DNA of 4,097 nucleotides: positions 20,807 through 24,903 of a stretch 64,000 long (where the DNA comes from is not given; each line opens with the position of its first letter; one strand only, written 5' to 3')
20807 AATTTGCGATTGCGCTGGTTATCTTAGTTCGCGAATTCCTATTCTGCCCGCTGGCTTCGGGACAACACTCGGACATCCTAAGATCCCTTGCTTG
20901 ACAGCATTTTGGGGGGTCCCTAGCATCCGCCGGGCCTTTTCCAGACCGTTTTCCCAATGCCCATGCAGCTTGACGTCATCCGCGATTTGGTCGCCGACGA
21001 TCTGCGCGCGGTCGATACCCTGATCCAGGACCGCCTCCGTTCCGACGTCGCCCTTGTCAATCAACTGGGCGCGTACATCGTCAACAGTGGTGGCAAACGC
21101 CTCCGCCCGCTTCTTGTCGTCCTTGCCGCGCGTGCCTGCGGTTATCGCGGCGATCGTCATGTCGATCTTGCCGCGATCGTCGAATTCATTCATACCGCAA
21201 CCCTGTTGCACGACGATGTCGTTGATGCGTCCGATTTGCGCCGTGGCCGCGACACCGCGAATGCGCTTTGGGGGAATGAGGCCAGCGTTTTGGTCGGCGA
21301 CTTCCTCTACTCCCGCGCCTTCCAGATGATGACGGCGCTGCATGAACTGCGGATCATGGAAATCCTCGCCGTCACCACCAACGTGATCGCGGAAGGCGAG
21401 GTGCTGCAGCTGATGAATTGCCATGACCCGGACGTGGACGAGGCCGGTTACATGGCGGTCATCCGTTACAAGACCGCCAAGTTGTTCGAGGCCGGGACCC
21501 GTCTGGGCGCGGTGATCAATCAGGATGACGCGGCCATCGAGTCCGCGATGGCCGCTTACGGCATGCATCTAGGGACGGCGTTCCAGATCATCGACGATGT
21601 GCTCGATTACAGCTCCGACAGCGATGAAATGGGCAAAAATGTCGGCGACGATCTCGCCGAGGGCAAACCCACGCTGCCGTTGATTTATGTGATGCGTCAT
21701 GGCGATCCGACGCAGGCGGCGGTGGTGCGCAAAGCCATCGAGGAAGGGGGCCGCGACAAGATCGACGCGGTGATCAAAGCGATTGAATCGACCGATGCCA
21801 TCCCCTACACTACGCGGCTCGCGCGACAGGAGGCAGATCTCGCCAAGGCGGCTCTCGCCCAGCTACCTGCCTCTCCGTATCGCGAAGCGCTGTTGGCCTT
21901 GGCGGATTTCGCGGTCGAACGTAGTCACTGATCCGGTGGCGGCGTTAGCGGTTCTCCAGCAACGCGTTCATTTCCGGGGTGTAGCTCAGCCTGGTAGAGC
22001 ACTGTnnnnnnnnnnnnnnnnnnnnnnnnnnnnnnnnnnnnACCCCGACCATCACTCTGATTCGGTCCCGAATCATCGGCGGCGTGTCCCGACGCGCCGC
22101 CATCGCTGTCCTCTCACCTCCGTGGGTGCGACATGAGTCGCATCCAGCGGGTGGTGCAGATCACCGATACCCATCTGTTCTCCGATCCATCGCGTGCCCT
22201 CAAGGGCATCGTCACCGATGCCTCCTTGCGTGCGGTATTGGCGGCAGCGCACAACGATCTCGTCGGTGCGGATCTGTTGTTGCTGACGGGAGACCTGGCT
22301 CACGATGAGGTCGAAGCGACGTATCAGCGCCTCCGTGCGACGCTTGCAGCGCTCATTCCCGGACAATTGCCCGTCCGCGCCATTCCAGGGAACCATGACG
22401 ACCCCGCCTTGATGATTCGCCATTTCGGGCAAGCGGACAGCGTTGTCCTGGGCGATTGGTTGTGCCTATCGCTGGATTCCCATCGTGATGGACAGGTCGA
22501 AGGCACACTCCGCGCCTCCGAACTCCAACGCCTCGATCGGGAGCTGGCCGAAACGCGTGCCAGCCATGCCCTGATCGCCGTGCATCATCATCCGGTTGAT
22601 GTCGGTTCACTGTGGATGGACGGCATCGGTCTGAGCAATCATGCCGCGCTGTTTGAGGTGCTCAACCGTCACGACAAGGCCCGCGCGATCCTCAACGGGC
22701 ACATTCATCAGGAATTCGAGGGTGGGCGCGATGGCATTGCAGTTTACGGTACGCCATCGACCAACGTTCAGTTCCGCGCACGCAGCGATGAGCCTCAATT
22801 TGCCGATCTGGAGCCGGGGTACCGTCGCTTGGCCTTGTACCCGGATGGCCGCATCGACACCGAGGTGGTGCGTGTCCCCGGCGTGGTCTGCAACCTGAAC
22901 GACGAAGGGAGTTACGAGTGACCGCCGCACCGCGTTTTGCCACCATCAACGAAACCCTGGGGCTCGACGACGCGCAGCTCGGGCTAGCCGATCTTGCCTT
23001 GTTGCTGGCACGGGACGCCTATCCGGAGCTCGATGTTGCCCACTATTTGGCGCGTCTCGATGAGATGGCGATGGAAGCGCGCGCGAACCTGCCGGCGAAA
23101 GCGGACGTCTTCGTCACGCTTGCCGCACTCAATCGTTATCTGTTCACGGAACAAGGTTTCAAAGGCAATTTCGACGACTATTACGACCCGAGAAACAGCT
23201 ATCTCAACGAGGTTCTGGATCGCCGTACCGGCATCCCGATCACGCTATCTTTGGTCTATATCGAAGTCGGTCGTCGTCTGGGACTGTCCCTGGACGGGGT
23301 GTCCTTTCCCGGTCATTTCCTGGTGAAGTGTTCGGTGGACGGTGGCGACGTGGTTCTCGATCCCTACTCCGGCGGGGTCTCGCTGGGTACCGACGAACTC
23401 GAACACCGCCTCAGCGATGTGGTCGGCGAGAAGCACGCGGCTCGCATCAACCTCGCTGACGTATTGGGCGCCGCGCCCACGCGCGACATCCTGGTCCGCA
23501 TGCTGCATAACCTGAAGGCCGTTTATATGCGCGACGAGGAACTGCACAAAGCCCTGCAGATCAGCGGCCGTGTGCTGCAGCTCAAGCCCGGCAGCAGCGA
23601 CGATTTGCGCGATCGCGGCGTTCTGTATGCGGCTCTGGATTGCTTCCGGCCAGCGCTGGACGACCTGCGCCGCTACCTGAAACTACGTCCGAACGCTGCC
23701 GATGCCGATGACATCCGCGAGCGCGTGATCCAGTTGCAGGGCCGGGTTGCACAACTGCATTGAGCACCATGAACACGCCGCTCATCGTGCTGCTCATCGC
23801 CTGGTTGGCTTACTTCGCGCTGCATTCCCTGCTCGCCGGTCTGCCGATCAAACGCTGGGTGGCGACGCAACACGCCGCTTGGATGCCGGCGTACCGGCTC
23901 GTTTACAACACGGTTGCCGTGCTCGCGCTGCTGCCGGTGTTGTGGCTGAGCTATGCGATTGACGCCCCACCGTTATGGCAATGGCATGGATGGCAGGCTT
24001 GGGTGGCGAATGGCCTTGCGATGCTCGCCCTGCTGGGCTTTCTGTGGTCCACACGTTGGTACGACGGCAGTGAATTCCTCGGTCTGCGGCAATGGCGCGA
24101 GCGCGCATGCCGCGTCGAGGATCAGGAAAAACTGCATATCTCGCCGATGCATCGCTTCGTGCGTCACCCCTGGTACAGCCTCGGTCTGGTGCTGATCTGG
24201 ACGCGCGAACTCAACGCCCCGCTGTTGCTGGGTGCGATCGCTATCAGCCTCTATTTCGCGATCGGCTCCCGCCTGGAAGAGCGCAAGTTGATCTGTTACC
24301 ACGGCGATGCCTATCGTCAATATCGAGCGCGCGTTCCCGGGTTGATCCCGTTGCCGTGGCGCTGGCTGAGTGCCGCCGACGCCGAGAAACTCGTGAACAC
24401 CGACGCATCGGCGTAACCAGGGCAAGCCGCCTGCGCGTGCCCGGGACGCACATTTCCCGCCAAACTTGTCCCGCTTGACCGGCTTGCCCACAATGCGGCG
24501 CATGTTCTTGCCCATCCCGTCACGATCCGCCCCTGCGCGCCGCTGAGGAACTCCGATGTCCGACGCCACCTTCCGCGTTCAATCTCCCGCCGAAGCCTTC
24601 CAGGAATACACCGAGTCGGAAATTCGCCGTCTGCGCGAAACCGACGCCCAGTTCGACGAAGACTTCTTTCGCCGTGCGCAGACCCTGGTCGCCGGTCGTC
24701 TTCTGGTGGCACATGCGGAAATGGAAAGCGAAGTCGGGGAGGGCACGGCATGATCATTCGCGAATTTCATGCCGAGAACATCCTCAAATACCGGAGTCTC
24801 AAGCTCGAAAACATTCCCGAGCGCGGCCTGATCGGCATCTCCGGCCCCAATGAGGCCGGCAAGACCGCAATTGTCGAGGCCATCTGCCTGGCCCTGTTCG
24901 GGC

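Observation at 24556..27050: Membrane-anchored SMC/SbcC-like ABC ATPase with a translationally coupled 65-aa acidic partner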

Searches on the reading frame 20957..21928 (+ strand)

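Call 73: search_protein_families(library=ncbifam, proteins=[window:20957-21928:+], max_evalue=0.00001)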
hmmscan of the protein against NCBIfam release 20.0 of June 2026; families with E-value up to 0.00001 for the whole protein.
window:20957-21928:+ (324 aa): 16 families
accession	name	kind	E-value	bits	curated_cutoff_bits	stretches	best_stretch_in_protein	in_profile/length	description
NF008140.0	PRK10888.1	equivalog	2.8e-131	437.6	412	1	3-323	1-322/323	octaprenyl diphosphate synthase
TIGR02748.1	GerC3_HepT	equivalog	1.9e-68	231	456.55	1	5-322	2-317/319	heptaprenyl diphosphate synthase component II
TIGR02749.1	prenyl_cyano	equivalog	8.3e-68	228.8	383.2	1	8-322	6-320/322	solanesyl diphosphate synthase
NF040698.1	IdsA_Meth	equivalog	4.5e-67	226.6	468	1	21-324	16-328/328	short chain isoprenyl diphosphate synthase IdsA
NF041003.1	GGPP_syn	equivalog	1.2e-59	202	500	1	16-322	10-324/326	geranylgeranyl diphosphate synthase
NF041169.1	f2_encap_cargo4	exception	1.5e-59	202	450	1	4-324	4-334/334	family 2 encapsulin nanocompartment cargo protein polyprenyl transferase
NF045628.1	HxpDPsynlarge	equivalog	2.4e-54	184.5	500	1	15-322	4-309/311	hexaprenyl-diphosphate synthase large subunit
NF042417.1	NPPPS_Mycobact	equivalog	1.7e-53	181.8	600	1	11-322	21-333/335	nonaprenyl/(2E,6E)-farnesyl/geranylgeranyl diphosphat synthase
NF040789.2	gerfarn_diphsyn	equivalog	1.9e-45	155.5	560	1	12-323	11-344/345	geranylfarnesyl diphosphate synthase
NF045485.1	FPPsyn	subfamily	8.5e-43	146.5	275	1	36-262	27-264/288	farnesyl diphosphate synthase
NF045549.1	GGPPsyn_IdsB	equivalog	3.3e-42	144.8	475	1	43-323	62-345/346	geranylgeranyl diphosphate synthase IdsB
NF045685.1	GGPPSynCrtE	equivalog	5.1e-35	120.9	460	1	40-263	36-270/293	geranylgeranyl diphosphate synthase CrtE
NF040627.1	GFPS_Meth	equivalog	4.2e-33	115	600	1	33-248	27-234/285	geranylfarnesyl diphosphate synthase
NF042416.1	GFPPS_Mycobact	equivalog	6.1e-25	87.9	600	1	32-319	29-345/350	bifunctional (2E,6E)-farnesyl/geranyl diphosphate synthase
NF007877.0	PRK10581.1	equivalog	1.7e-23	83.3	321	1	30-246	29-256/299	(2E,6E)-farnesyl diphosphate synthase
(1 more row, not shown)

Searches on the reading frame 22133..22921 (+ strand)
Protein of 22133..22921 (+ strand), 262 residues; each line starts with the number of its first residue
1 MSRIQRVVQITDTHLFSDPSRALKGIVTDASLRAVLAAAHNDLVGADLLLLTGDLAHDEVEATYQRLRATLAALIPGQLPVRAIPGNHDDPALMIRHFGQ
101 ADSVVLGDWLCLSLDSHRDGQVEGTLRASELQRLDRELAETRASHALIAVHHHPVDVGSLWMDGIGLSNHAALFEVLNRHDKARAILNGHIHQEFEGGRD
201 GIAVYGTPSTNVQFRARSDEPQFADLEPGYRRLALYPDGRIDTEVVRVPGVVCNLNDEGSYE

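Call 3: search_protein_families(library=pfam, proteins=[window:22133-22921:+], max_evalue=0.01)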
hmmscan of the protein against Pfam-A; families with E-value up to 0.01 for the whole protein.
window:22133-22921:+ (262 aa): 1 family
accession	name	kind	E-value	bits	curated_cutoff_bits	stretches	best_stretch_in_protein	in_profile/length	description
PF00149.33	Metallophos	-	3e-12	47.8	21.5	1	6-193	2-190/191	Calcineurin-like phosphoesterase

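Call 73: search_protein_families(library=ncbifam, proteins=[window:22133-22918:+], max_evalue=0.00001)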
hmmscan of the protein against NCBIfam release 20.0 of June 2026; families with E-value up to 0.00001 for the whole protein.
window:22133-22918:+ (262 aa): 2 families
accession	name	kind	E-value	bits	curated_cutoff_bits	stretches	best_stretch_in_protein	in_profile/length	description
NF008359.0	PRK11148.1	equivalog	1.7e-54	185.2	225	1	5-249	15-262/275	3',5'-cyclic-AMP phosphodiesterase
NF050112.1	PhdiestSpdARhizob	equivalog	1.2e-23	84.2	400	1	7-224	2-232/264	2', 3'cyclic nucleotide phosphodiesterase SpdA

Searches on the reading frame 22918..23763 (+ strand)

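Call 3: search_protein_families(library=pfam, proteins=[window:22918-23763:+], max_evalue=0.01)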
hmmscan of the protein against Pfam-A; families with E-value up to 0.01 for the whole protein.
window:22918-23763:+ (281 aa): 2 families
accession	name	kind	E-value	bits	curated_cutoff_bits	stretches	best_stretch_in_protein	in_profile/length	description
PF13369.12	Transglut_core2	-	1.5e-48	164.6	23.5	1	42-196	2-154/155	Transglutaminase-like superfamily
PF13371.12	TPR_9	-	3e-19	69.3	35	1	199-269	1-71/73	Tetratricopeptide repeat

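Call 73: search_protein_families(library=ncbifam, proteins=[window:22918-23760:+], max_evalue=0.00001)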
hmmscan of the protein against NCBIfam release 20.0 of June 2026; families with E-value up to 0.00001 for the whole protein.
window:22918-23760:+ (281 aa): 1 family
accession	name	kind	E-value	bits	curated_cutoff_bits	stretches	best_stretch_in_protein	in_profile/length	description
NF008188.0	PRK10941.1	equivalog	3.5e-27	95.5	391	1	31-281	22-269/269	invasion regulator SirB1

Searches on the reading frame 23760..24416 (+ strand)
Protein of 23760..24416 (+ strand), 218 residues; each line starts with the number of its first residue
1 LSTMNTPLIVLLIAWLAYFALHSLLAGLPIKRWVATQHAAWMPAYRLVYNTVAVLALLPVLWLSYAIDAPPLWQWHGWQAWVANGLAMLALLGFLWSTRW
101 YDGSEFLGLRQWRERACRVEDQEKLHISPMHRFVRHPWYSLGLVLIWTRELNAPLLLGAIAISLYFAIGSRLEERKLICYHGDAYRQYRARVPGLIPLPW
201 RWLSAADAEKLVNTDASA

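Call 3: search_protein_families(library=pfam, proteins=[window:23760-24416:+], max_evalue=0.01)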
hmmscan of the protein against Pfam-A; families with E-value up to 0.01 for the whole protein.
window:23760-24416:+ (218 aa): 0 families

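Call 4: search_protein_families(library=ncbifam, proteins=[window:23760-24416:+], max_evalue=0.01)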
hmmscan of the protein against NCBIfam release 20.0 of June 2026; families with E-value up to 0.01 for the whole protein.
window:23760-24416:+ (218 aa): 2 families
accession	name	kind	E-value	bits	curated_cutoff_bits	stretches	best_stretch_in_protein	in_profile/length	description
NF045656.1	MeththiolMtaseMddA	equivalog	1.4e-18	67.1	270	1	10-197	50-238/238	methanethiol S-methyltransferase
NF040696.1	isopcys_mtase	equivalog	5.3e-06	26.4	160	1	46-197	41-188/190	protein-S-isoprenylcysteine O-methyltransferase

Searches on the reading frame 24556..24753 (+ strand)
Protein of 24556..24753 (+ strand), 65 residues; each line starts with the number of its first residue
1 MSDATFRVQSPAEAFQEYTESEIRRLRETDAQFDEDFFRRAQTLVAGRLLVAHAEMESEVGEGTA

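Call 3: search_protein_families(library=pfam, proteins=[window:24556-24753:+], max_evalue=0.01)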
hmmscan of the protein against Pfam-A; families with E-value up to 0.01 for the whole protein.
window:24556-24753:+ (65 aa): 0 families

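Call 4: search_protein_families(library=ncbifam, proteins=[window:24556-24753:+], max_evalue=0.01)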
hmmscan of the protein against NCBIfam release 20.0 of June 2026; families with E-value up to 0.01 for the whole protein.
window:24556-24753:+ (65 aa): 0 families

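Call 5: search_protein_families(library=padloc, proteins=[window:24556-24753:+], max_evalue=0.01)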
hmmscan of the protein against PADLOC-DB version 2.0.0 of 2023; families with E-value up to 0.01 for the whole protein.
window:24556-24753:+ (65 aa): 0 families

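Call 33: find_homologous_proteins(query=A3, max_evalue=0.001)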
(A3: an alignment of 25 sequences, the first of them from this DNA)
Query A3 (25 sequences) (65 aa, profile of the alignment): 51 proteins with E <= 0.001 among 786 candidates.
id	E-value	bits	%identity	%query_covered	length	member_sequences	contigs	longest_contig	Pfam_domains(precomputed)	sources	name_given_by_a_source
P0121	9.3e-19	84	33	68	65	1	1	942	-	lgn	-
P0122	4.8e-18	82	-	-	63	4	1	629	-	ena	-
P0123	5.8e-18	82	39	68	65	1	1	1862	-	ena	-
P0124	1.1e-17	81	36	68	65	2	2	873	-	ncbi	-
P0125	1.6e-17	81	36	68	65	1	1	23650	-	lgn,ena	-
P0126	2.0e-17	80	36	68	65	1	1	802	-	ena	-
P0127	2.5e-17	80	-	-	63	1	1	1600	-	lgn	-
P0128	3.4e-17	79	37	66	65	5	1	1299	-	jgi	jgi:hypothetical protein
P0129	4.0e-17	79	29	80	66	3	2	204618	-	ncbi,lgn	ncbi:MAG: hypothetical protein ACREVE_00780 [Gammaproteobacteria bacterium]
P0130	7.0e-17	78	37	75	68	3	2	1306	-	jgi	jgi:hypothetical protein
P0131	1.3e-16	78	34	68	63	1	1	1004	-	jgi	jgi:hypothetical protein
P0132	2.1e-16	77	39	68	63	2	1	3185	-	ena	-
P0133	2.3e-16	77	39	68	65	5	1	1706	-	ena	-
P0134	3.7e-16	76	37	71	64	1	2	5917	-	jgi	jgi:hypothetical protein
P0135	4.6e-16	76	34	68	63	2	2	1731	-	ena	-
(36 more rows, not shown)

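Call 34: search_protein_families(library=pfam, alignment_id=A3, max_evalue=1)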
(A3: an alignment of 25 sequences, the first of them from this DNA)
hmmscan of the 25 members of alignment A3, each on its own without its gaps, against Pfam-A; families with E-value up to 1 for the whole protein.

A. member 1, seq(65 aa): 2 families
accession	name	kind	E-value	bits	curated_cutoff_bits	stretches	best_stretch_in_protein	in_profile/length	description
PF11014.13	DUF2852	-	0.038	14.6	22.5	1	9-40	68-98/116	Protein of unknown function (DUF2852)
PF10393.14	Matrilin_ccoil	-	0.18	12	26.3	1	14-27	15-28/45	Trimeric coiled-coil oligomerisation domain of matrilin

B. families by the number of members that match (of 25 scanned): 13 families
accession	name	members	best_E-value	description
PF11332.13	DUF3134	2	0.023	Protein of unknown function (DUF3134)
PF07236.16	Phytoreo_S7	2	0.035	Phytoreovirus S7 protein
PF11014.13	DUF2852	2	0.038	Protein of unknown function (DUF2852)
PF11640.13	TAN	1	0.035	Telomere-length maintenance and DNA damage repair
PF14746.11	WASH-7_C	1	0.041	WASH complex subunit 7, C-terminal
PF20912.2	RPC3_helical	1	0.044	DNA-directed RNA polymerase III subunit RPC3, helical hairpin domain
PF24005.1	DUF7320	1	0.066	Domain of unknown function (DUF7320)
PF25575.1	TPR_BSK1_C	1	0.077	Serine/threonine-protein kinase BSK1-like, TPR repeats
PF10798.13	YmgB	1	0.1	Biofilm development protein YmgB/AriR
PF17817.7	PDZ_5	1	0.11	PDZ domain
PF14793.11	DUF4478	1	0.12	Pyrimidine/purine nucleotide 5'-monophosphate nucleosidases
PF05085.17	DUF685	1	0.16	Protein of unknown function (DUF685)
PF10393.14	Matrilin_ccoil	1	0.18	Trimeric coiled-coil oligomerisation domain of matrilin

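Call 48: search_protein_representatives(alignment_id=A4)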
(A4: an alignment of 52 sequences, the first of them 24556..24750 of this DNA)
Query: 52 sequences, 65 profile positions. Proteins with E-value up to 0.001 (for the whole library): 307; up to 1e-10: 101; up to 1e-30: 0. The best 150 are listed.
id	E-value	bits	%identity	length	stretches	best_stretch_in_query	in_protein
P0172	8.8e-25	102.4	-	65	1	1-64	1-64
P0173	2.1e-19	85.2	-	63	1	1-61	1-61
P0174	1.2e-17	79.5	-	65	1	1-63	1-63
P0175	1.3e-17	79.4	-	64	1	1-62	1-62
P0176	3.7e-17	78.0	-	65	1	1-62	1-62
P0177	6.0e-17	77.3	-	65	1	1-62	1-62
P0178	4.6e-16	74.5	-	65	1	1-63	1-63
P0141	4.0e-15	71.5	-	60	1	5-62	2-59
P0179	9.9e-15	70.2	-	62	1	7-57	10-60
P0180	1.2e-14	69.9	-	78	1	1-59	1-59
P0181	1.3e-14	69.8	-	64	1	1-62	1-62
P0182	1.3e-14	69.8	-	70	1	9-62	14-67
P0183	1.4e-14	69.7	-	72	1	1-63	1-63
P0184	1.4e-14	69.7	-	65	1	1-63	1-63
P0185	1.5e-14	69.6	-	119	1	1-59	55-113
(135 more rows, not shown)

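Call 58: predict_structure(alignment_id=A4)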
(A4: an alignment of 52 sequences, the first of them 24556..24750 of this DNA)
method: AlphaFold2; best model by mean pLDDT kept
length: 65 residues; sequences in the alignment: 52
mean_pLDDT: 87.6   pTM: 0.68
mean pLDDT of the five models: 87.6, 86.8, 86.5, 86.2, 85.6
residues with pLDDT >= 90: 45; 70-90: 8; 50-70: 10; < 50: 2
segments of 3 or more residues with pLDDT < 50: none
pLDDT, mean of each block of 10 residues (from residue 1): 65 95 98 98 97 87 59
secondary structure, 60 per line:
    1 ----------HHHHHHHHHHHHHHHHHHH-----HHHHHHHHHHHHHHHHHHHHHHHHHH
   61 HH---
elements in order: H11-29 H35-62

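Call 61: fold_search(model_id=the predicted structure, library=pdb)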
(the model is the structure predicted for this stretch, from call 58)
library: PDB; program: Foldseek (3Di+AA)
matches with E <= 10: 7; with E <= 0.001: 0
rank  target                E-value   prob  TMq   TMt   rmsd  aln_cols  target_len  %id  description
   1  1vp7_A                5.5e+00  0.07  0.35  0.34   7.2        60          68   17  Crystal structure of Exodeoxyribonuclease VII small subunit (NP_881400.1) from Bordetella pertussis at 2.40 A resoluti (released 2004-10-26)
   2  7l08_z                7.8e+00  0.10  0.45  0.19   3.8        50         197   12  Cryo-EM structure of the human 55S mitoribosome-RRFmt complex. (released 2021-05-12)
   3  9pd3_S                8.4e+00  0.06  0.42  0.34   9.1        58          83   19  NER dual incision complex - DuIS (released 2026-02-18)
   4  4i0x_A                8.4e+00  0.06  0.35  0.33   4.8        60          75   17  Crystal structure of the Mycobacterum abscessus EsxEF (Mab_3112-Mab_3113) complex (released 2013-01-16)
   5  8hvj_C                8.4e+00  0.05  0.34  0.12   6.8        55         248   16  The structure of the E. coli mRNA endoonuclease YiCC (released 2023-12-27)
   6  8p5e_H                9.7e+00  0.05  0.35  0.14   5.4        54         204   13  S. cerevisiae nexus-sCMGE after DNA replication initiation (released 2024-05-29)
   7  3ayh_A                9.7e+00  0.03  0.27  0.16   8.0        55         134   22  Crystal structure of the C17/25 subcomplex from S. pombe RNA Polymerase III (released 2011-07-13)

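Call 92: search_solved_structures(query=A4, max_evalue=10)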
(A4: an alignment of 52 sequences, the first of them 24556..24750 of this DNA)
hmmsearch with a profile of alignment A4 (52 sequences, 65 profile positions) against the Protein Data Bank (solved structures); distinct sequences matched with E-value up to 10: 10.
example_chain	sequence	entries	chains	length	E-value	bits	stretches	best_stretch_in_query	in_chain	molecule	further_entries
3buj_A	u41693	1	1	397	0.28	14.3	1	8-36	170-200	CalO2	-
8f2u_N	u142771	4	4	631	0.3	14.2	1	13-35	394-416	Coiled-coil domain-containing protein 93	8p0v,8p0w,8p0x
8x4q_A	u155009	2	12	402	0.34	14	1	5-28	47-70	L-tryptophan decarboxylase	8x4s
5i2q_A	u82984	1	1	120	0.79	12.8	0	11-35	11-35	EF-hand domain-containing protein D2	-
8k9i_C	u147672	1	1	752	0.8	12.8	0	28-55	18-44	Cullin-3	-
8h34_M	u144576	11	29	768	0.83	12.7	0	28-55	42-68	Cullin-3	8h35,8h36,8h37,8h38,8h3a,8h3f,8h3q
9q3e_L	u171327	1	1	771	0.84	12.7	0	28-55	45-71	Cullin-3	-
8k8t_C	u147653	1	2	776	0.84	12.7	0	28-55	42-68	Cullin-3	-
8gq6_C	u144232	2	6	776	0.85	12.7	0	28-55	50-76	Cullin-3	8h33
2xlb_A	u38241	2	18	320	1.6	11.9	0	10-46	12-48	ACETYL XYLAN ESTERASE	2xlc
